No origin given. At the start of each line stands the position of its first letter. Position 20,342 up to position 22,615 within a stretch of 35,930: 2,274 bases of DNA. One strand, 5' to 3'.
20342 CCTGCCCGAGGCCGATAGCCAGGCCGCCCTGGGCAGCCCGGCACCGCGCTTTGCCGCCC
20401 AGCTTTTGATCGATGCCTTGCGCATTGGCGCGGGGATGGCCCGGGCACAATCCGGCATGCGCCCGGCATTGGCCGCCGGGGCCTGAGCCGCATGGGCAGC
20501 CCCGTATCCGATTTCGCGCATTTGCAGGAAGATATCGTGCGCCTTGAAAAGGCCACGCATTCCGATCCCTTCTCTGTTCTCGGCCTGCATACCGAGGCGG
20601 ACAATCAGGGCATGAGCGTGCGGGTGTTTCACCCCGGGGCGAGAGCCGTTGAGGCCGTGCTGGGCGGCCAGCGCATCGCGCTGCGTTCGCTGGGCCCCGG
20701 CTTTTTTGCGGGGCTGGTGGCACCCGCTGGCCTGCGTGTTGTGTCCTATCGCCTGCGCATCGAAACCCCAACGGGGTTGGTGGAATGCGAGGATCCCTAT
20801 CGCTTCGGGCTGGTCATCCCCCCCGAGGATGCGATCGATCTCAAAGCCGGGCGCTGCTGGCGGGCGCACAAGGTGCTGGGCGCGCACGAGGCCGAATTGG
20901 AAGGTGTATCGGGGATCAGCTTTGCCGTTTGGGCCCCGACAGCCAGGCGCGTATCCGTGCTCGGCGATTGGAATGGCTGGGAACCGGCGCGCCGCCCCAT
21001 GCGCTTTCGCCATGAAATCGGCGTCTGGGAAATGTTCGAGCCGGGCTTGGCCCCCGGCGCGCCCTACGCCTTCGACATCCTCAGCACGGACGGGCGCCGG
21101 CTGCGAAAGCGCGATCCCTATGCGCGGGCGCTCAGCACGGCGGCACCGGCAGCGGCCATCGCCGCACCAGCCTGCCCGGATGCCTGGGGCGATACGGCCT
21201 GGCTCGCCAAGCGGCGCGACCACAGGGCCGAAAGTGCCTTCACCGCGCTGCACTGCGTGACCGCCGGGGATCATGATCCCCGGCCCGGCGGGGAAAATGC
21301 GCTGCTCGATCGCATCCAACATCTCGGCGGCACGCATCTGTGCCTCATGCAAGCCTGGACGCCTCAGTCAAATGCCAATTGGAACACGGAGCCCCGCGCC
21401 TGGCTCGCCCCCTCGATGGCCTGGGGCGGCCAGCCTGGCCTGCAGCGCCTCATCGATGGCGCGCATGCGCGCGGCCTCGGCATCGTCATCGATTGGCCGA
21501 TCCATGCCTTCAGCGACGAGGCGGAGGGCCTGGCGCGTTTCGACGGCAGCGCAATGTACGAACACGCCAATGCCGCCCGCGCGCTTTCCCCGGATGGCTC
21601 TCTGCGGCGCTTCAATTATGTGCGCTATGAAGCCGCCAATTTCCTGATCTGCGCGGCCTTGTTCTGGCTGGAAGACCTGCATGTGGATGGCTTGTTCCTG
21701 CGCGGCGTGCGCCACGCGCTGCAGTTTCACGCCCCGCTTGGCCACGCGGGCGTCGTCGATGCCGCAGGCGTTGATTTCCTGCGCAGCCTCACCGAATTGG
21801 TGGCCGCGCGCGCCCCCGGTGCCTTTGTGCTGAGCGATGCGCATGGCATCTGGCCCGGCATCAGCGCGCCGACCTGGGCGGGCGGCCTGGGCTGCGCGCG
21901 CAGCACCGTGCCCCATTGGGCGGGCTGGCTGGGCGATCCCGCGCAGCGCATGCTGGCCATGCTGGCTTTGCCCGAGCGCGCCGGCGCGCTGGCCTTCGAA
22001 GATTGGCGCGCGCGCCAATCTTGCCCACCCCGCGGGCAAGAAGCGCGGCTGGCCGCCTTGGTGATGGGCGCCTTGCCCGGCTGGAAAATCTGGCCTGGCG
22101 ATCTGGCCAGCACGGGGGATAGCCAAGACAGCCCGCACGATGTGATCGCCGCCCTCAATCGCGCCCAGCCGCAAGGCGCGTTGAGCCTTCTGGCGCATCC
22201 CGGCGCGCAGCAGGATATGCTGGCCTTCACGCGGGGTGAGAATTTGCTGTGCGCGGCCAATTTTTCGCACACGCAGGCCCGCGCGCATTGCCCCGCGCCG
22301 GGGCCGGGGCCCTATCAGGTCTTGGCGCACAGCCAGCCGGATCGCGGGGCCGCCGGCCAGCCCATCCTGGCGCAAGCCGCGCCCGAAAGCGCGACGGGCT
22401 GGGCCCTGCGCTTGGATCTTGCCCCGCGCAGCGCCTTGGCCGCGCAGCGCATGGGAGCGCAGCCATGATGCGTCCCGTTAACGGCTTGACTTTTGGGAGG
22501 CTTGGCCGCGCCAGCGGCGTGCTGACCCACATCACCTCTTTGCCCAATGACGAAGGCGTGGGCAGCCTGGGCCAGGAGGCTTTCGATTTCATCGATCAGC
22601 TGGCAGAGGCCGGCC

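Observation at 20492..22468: Full-length GlgB homologue that keeps the N-terminal/CBM48 region but has lost the GH13 catalytic nucleophile, translationally coupled to the MalQ fusion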

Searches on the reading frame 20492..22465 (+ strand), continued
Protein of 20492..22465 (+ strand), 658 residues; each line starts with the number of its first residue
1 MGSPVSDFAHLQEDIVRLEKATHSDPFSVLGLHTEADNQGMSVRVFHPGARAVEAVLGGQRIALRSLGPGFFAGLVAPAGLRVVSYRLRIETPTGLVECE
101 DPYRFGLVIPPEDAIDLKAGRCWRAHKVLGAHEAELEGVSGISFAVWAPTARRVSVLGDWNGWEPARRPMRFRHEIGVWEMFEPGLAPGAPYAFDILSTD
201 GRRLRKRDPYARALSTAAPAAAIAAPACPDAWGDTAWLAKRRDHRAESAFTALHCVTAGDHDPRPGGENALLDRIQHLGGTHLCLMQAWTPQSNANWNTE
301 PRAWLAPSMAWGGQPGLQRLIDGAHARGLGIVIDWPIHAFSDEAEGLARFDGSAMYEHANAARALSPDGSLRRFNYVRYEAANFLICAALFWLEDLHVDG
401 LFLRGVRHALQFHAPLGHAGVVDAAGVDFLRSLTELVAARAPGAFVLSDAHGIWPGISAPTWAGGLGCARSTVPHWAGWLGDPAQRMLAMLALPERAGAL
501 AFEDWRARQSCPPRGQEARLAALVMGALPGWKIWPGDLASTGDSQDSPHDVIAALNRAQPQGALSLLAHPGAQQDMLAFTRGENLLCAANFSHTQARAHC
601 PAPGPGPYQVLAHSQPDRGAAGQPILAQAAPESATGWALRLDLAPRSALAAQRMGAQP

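Call 72: search_protein_families(library=pfam, proteins=[window:20492-22465:+], max_evalue=10)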
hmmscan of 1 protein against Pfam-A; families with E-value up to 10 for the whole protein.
window:20492-22465:+ (658 aa): 4 families
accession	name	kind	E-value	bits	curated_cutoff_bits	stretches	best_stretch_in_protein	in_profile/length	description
PF22019.2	GlgB_N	-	5.7e-24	84.5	27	2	12-103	2-94/94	alpha-1,4-glucan branching enzyme GlgB, N-terminal domain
PF02922.24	CBM_48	-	9.4e-20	71.2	22.4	2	129-211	2-83/83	Carbohydrate-binding module 48 (Isoamylase N-terminal domain)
PF02806.24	Alpha-amylase_C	-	3.8e-05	24.4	21.2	1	572-651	7-92/95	Alpha amylase, C-terminal all-beta domain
PF11941.14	DUF3459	-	0.081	13.8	22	1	571-622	28-78/90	Domain of unknown function (DUF3459)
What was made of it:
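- On GlgB / GH13_9 1,4-alpha-glucan branching enzyme (EC 2.4.1.18): PF00128 is absent at E<=10 (call 72).
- No PF00128 hit appears even at E<=10 (call 72).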

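Call 75: predict_structure(alignment_id=A2)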
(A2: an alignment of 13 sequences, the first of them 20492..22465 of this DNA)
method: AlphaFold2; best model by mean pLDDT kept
length: 658 residues; sequences in the alignment: 13
mean_pLDDT: 65.3   pTM: 0.55
mean pLDDT of the five models: 65.3, 64.6, 62.0, 58.9, 54.4
residues with pLDDT >= 90: 42; 70-90: 289; 50-70: 145; < 50: 182
segments of 3 or more residues with pLDDT < 50: 1-4, 209-237, 242-248, 291-304, 338-380, 412-422, 450-499, 509-513, 539-545, 618-620
pLDDT, mean of each block of 10 residues (from residue 1): 61 88 83 82 90 89 91 85 80 90 81 62 59 84 78 83 85 70 82 74 58 39 29 44 47 78 79 82 76 36 55 79 83 63 32 30 41 37 60 72 62 42 55 59 61 33 30 27 39 43 54 61 70 58 56 73 68 66 81 80 88 66 80 84 84 71
secondary structure, 60 per line:
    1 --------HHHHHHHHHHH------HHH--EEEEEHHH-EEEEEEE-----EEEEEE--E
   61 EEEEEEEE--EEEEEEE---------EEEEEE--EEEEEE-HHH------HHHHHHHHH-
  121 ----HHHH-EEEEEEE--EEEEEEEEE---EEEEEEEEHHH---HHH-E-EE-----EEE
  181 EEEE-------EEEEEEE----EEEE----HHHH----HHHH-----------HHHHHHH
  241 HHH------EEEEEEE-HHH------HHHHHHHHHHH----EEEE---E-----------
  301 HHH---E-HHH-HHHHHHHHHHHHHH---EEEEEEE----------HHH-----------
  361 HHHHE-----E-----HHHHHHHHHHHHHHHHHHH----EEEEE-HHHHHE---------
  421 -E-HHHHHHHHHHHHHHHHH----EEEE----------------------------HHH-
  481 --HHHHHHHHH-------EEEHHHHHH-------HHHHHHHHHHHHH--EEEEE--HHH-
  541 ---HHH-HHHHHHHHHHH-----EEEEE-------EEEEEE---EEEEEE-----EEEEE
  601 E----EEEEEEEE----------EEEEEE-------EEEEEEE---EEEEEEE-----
elements in order (helices of 4 or more, strands of 3 or more residues): H9-19 E31-35 E40-46 E52-57 E60-68 E71-77 E87-92 E95-100 H111-119 H125-128 E130-136 E139-147 E151-158 E178-184 E192-198 E203-206 H211-214 H219-222 H234-243 E250-256 H267-277 E282-285 H313-326 E330-336 H361-364 H377-395 E400-404 H406-410 H424-440 E445-448 H483-491 E499-501 H502-507 H515-527 E530-534 H548-558 E564-568 E576-581 E585-590 E596-601 E606-613 E624-629 E637-643 E647-653
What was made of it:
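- With a family-only alignment, AF2 confidence in the barrel loops collapses to a mean pLDDT of 65 (call 75).
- Tried and rejected: AF2 with the 13-sequence family-only alignment (call 75).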

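Call 76: search_protein_families(library=ncbifam, proteins=[L093:17616-19691:+, L095:10426-12492:+, L093:12130-13611:+], max_evalue=0.00001)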
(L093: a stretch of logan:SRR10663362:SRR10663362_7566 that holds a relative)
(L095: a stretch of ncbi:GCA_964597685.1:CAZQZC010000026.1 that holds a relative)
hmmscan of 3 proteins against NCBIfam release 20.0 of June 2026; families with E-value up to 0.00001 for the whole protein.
L093:17616-19691:+ (692 aa): 18 families
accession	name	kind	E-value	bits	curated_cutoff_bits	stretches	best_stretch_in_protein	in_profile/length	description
TIGR02100.1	glgX_debranch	equivalog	1.8e-256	852.5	640.9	1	19-689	5-686/688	glycogen debranching protein GlgX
NF002983.0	PRK03705.1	equivalog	1.5e-209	697.3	901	1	19-658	10-631/658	glycogen debranching protein GlgX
NF011082.0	PRK14510.1-1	equivalog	1.9e-203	678.3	2511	1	12-626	5-616/1410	bifunctional glycogen debranching protein GlgX/4-alpha-glucanotransferase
TIGR02104.1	pulA_typeI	equivalog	4.9e-41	140.5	504.5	2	166-355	125-320/605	type I pullulanase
TIGR02103.1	pullul_strch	subfamily_domain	1.2e-25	89.7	697.6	1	237-393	380-531/900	pullulanase-type alpha-1,6-glucosidase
TIGR02402.1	trehalose_TreZ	equivalog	1.9e-23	82.6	538.8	1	164-360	90-251/545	malto-oligosyltrehalose trehalohydrolase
NF003811.1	PRK05402.1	equivalog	9.2e-17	60.8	741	1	171-358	143-305/619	1,4-alpha-glucan branching protein GlgB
TIGR02102.1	pullulan_Gpos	equivalog_domain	1e-16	59.9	1042.25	1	22-364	320-649/1113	pullulanase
NF008967.0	PRK12313.1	equivalog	6.2e-15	54.6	577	1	171-357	150-311/633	1,4-alpha-glucan branching protein GlgB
NF041090.1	Cyc-maltodext_AglB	equivalog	2.4e-11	43.1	540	1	239-362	96-214/470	cyclomaltodextrinase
TIGR02456.1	treS_nterm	equivalog_domain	2.7e-11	42.7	678.35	0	167-287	4-105/539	maltose alpha-D-glucosyltransferase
TIGR01515.1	branching_enzym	equivalog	3.3e-11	42.5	463.95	1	203-359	158-295/607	1,4-alpha-glucan branching enzyme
NF009221.0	PRK12568.1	equivalog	9e-11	40.6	1270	1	29-359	154-428/745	1,4-alpha-glucan branching enzyme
TIGR02403.1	trehalose_treC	equivalog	7.1e-10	38.2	799.05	0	167-288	3-105/544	alpha,alpha-phosphotrehalase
NF008183.0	PRK10933.1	subfamily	5.5e-08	31.9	535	1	203-286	39-109/551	alpha,alpha-phosphotrehalase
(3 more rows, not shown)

L095:10426-12492:+ (689 aa): 21 families
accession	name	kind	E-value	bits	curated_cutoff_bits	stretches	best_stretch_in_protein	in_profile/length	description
TIGR02100.1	glgX_debranch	equivalog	1e-225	750.9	640.9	1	8-684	2-686/688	glycogen debranching protein GlgX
NF002983.0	PRK03705.1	equivalog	2.3e-168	561.3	901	1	5-652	4-629/658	glycogen debranching protein GlgX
NF011082.0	PRK14510.1-1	equivalog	8.9e-159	530.3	2511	1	3-687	4-686/1410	bifunctional glycogen debranching protein GlgX/4-alpha-glucanotransferase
TIGR02104.1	pulA_typeI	equivalog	5.9e-48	163.3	504.5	2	163-356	130-329/605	type I pullulanase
TIGR02102.1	pullulan_Gpos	equivalog_domain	6.7e-31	106.9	1042.25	1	12-353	318-649/1113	pullulanase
TIGR02402.1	trehalose_TreZ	equivalog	5e-28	97.7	538.8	1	135-383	68-281/545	malto-oligosyltrehalose trehalohydrolase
TIGR02103.1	pullul_strch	subfamily_domain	1.3e-26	93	697.6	1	229-354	380-507/900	pullulanase-type alpha-1,6-glucosidase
NF008967.0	PRK12313.1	equivalog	7.2e-23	80.8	577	1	161-348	148-311/633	1,4-alpha-glucan branching protein GlgB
NF003811.1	PRK05402.1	equivalog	4.1e-22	78.5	741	1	161-349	141-304/619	1,4-alpha-glucan branching protein GlgB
TIGR01515.1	branching_enzym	equivalog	3.1e-16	59.1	463.95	1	195-350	158-294/607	1,4-alpha-glucan branching enzyme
NF041321.1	Alpha-amyl_MalA_Halo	equivalog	2.1e-15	56.1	875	1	158-351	256-430/666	alpha-amylase MalA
TIGR02456.1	treS_nterm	equivalog_domain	6.8e-12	44.7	678.35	1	163-320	8-144/539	maltose alpha-D-glucosyltransferase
NF041090.1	Cyc-maltodext_AglB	equivalog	2.5e-10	39.8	540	1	193-364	69-223/470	cyclomaltodextrinase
NF007051.0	PRK09505.1-1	equivalog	1.7e-08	33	864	0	193-276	243-327/686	alpha-amylase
NF008183.0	PRK10933.1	subfamily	1.9e-07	30.1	535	1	181-280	27-110/551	alpha,alpha-phosphotrehalase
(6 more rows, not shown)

L093:12130-13611:+ (494 aa): 9 families
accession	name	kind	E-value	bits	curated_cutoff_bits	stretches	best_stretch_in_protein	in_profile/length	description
NF011080.0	PRK14508.1-3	subfamily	1.7e-182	607.5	477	1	1-494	1-495/496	4-alpha-glucanotransferase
NF011079.0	PRK14508.1-2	subfamily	3.5e-148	494.3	555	1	3-480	8-488/506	4-alpha-glucanotransferase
NF011083.0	PRK14510.1-2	equivalog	5.6e-133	444.8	1322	2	127-494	835-1184/1186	bifunctional glycogen debranching protein GlgX/4-alpha-glucanotransferase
NF011078.0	PRK14508.1-1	subfamily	7.3e-132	440.7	776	1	2-493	1-495/503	4-alpha-glucanotransferase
TIGR00217.1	malQ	equivalog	1.7e-100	337.5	205.65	1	3-403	40-455/587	4-alpha-glucanotransferase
NF011081.0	PRK14508.1-4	equivalog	4.4e-89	299.2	556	1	4-478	22-510/529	4-alpha-glucanotransferase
NF011077.0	PRK14507.1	equivalog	3.9e-36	123.9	2148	1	98-406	278-588/1693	malto-oligosyltrehalose synthase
NF008274.0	PRK11052.1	equivalog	5.8e-36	124.3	806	1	96-405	247-556/695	4-alpha-glucanotransferase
NF011082.0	PRK14510.1-1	equivalog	7.1e-23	80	2511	1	98-434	978-1308/1410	bifunctional glycogen debranching protein GlgX/4-alpha-glucanotransferase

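Call 89: list_cluster_members(proteins=[P0264, P0282, P0287, P0293, P0295, P0303, P0304, P0307, P0308, P0278])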
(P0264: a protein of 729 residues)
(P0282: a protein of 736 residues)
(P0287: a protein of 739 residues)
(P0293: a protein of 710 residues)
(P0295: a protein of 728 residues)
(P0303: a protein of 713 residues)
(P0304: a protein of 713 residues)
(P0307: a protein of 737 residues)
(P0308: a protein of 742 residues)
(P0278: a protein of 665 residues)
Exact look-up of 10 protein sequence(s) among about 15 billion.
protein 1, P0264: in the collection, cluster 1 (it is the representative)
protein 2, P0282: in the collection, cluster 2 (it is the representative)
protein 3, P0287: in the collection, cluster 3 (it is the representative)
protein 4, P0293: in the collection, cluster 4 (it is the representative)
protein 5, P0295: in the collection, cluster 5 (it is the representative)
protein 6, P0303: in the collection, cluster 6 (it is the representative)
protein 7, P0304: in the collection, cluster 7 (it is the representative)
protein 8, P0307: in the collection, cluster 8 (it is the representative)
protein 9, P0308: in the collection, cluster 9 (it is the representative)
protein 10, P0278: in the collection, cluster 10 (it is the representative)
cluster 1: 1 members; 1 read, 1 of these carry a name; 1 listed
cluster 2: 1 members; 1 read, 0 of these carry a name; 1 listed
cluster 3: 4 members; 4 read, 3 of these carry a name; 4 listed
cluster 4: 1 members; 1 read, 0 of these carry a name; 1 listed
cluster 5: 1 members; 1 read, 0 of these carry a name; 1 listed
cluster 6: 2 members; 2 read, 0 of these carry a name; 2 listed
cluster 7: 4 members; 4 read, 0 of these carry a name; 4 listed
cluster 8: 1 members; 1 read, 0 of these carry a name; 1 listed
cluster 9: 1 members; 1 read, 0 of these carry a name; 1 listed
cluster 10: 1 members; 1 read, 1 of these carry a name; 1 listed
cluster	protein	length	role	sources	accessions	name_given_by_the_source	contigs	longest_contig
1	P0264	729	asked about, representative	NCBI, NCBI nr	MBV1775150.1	1,4-alpha-glucan branching enzyme [Burkholderiaceae bacterium DAT-1]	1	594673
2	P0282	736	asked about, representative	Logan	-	-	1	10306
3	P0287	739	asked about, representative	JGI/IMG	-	1,4-alpha-glucan branching enzyme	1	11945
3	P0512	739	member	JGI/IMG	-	1,4-alpha-glucan branching enzyme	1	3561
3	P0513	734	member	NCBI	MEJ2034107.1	MAG: 1,4-alpha-glucan branching protein GlgB [Deltaproteobacteria bacterium]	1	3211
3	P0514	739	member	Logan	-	-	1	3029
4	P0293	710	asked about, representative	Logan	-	-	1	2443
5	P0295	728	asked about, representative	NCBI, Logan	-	-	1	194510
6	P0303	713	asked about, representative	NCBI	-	-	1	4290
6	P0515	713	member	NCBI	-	-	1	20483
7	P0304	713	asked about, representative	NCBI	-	-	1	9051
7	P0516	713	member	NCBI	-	-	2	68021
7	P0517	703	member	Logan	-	-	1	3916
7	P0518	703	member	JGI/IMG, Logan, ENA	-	-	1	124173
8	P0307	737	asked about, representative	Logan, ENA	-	-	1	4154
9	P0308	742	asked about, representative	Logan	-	-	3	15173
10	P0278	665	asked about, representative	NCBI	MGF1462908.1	MAG: hypothetical protein ACFB2Z_07050 [Maricaulaceae bacterium]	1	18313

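Call 90: find_encoding_contigs(protein=P0278, flank=10000, max_places=2)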
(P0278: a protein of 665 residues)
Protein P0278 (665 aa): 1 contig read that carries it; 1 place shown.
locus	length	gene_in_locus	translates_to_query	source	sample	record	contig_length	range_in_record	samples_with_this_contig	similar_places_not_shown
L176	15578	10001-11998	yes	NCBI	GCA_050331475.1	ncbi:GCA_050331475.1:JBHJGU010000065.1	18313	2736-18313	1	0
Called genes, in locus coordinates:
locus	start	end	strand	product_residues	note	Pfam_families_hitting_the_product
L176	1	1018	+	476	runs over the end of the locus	PF02696:SelO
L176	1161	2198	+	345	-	PF03150:CCP_MauG, PF00034:Cytochrom_C (weak)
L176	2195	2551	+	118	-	PF00127:Copper-bind (weak)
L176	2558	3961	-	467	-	PF00224:PK, PF02887:PK_C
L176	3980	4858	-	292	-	PF00528:BPD_transp_1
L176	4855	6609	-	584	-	PF00528:BPD_transp_1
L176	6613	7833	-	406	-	PF01547:SBP_bac_1, PF13416:SBP_bac_8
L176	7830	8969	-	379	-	PF00005:ABC_tran, PF17912:OB_MalK (weak), PF08402:TOBE_2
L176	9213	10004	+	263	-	PF01418:HTH_6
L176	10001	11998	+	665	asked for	PF22019:GlgB_N, PF02922:CBM_48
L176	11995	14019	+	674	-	PF02922:CBM_48, PF00128:Alpha-amylase (weak)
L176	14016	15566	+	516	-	PF02446:Glyco_hydro_77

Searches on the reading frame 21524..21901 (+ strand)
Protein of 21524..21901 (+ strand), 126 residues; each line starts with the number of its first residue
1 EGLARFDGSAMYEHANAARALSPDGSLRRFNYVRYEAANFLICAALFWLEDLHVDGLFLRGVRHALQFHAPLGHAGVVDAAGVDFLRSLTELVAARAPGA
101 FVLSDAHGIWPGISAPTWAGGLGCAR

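Call 84: find_related_loci(query=A4, collection=metagenome_contigs, flank=10000)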
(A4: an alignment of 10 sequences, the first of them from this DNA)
Query A4 (126 aa) in metagenome_contigs; peptide patterns used: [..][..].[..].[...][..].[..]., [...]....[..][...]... (x = any residue, [..] = any of these).
600 stretches matched a pattern (row limit reached: there are more); 572 encode a relative of the query (tblastn E <= 1e-3); the best 80 are kept; 80 distinct loci.
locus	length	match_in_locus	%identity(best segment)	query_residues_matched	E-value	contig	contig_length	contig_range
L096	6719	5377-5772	41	2-125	1e-27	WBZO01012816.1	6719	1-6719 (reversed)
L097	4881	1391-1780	42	2-123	4e-27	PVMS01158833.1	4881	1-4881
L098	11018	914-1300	44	3-123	4e-27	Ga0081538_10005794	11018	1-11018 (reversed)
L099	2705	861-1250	41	2-123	4e-27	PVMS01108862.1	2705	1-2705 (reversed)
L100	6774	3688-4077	40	2-123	9e-27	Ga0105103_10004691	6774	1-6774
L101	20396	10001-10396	40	2-125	1e-26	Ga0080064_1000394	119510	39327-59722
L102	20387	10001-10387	43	3-123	2e-26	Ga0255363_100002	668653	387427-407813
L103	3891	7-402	38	2-125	2e-26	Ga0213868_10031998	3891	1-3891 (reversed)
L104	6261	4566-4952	43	3-123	2e-26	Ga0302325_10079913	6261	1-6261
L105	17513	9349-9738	37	2-123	2e-26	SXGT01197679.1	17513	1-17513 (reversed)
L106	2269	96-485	41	2-123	3e-26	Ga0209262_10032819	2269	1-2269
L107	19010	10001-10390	37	2-123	3e-26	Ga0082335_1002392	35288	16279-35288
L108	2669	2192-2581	41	2-123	2e-26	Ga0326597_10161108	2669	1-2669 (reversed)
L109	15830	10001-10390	37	2-123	4e-26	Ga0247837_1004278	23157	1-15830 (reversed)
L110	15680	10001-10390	41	2-123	3e-26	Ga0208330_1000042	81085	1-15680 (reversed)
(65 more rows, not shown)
